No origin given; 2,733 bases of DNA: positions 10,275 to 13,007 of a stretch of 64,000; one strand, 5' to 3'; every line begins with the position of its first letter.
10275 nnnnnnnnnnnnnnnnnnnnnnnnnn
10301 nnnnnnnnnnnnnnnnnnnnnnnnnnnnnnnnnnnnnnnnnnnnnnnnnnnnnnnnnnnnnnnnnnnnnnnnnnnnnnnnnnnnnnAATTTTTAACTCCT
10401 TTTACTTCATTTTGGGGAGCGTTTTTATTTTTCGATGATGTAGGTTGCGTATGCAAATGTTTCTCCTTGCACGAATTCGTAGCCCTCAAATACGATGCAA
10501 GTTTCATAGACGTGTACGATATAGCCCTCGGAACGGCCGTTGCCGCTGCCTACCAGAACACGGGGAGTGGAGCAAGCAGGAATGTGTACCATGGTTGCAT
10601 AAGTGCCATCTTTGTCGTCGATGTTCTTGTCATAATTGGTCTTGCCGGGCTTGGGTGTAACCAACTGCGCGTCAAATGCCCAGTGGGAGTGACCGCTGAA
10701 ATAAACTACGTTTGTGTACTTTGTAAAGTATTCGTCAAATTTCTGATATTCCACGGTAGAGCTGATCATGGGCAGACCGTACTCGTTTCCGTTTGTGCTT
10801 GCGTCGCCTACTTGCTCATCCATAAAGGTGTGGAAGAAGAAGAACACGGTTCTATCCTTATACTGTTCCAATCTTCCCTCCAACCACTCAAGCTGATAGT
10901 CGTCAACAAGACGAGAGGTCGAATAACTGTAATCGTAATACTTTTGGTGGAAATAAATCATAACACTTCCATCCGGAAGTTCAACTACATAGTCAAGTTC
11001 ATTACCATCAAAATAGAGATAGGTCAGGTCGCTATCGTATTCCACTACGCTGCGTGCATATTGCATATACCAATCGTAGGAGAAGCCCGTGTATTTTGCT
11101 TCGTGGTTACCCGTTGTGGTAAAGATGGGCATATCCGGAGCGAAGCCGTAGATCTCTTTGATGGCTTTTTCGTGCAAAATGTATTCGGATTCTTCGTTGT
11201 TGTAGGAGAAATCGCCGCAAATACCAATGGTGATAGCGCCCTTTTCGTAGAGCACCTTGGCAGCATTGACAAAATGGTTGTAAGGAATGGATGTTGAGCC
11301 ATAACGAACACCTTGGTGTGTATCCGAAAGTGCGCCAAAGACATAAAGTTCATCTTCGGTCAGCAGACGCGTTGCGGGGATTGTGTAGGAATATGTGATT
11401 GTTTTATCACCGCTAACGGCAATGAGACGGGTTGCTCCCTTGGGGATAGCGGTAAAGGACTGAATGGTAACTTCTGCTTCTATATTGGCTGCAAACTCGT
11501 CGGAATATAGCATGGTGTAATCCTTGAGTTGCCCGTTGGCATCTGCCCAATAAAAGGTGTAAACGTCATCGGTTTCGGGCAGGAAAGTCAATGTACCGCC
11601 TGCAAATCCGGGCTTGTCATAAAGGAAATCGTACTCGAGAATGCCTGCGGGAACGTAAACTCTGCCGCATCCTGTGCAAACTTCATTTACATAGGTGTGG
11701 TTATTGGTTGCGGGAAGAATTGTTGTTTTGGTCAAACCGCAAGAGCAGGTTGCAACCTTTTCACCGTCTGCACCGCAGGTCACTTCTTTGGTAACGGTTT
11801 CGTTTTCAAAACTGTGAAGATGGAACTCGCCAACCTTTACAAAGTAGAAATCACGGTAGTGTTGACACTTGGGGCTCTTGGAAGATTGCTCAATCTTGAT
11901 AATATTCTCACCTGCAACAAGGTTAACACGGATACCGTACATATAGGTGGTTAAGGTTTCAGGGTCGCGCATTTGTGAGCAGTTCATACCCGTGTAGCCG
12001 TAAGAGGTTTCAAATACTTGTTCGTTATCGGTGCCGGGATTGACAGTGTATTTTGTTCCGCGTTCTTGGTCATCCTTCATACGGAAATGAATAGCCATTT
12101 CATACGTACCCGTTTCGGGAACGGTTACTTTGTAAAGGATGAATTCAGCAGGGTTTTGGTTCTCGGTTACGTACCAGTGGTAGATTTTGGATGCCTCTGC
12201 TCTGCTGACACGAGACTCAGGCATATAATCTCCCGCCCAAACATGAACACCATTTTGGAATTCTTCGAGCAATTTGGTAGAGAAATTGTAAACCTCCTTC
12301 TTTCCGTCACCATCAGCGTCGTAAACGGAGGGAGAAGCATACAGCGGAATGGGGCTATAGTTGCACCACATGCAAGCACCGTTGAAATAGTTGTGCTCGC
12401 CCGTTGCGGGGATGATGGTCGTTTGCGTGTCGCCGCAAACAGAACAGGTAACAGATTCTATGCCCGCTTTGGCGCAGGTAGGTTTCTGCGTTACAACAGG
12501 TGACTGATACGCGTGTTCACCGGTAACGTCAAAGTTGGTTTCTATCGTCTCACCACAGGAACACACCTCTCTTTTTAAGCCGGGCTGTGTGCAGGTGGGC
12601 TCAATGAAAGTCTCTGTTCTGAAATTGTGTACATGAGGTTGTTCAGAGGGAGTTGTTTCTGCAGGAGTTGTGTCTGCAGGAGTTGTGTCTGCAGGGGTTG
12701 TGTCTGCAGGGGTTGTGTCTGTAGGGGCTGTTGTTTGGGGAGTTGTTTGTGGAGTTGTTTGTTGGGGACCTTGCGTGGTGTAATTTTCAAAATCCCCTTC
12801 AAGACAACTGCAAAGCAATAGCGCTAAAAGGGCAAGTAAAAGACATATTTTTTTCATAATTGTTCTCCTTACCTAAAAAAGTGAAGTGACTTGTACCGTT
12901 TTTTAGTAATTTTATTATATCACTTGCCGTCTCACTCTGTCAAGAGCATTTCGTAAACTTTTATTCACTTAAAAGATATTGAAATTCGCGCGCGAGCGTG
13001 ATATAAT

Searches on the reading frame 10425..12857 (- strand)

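Call 8: search_protein_families(library=pfam, proteins=[window:10425-12857:-])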
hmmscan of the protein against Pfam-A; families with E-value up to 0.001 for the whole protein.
window:10425-12857:- (810 aa): 2 families
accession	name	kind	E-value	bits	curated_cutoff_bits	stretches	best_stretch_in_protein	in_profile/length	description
PF00149.33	Metallophos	-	2.2e-08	35.2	21.5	1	507-726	3-190/191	Calcineurin-like phosphoesterase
PF25275.1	Golvesin_C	-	0.0001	22.8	31.6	1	230-281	33-84/132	Golvesin C-terminal domain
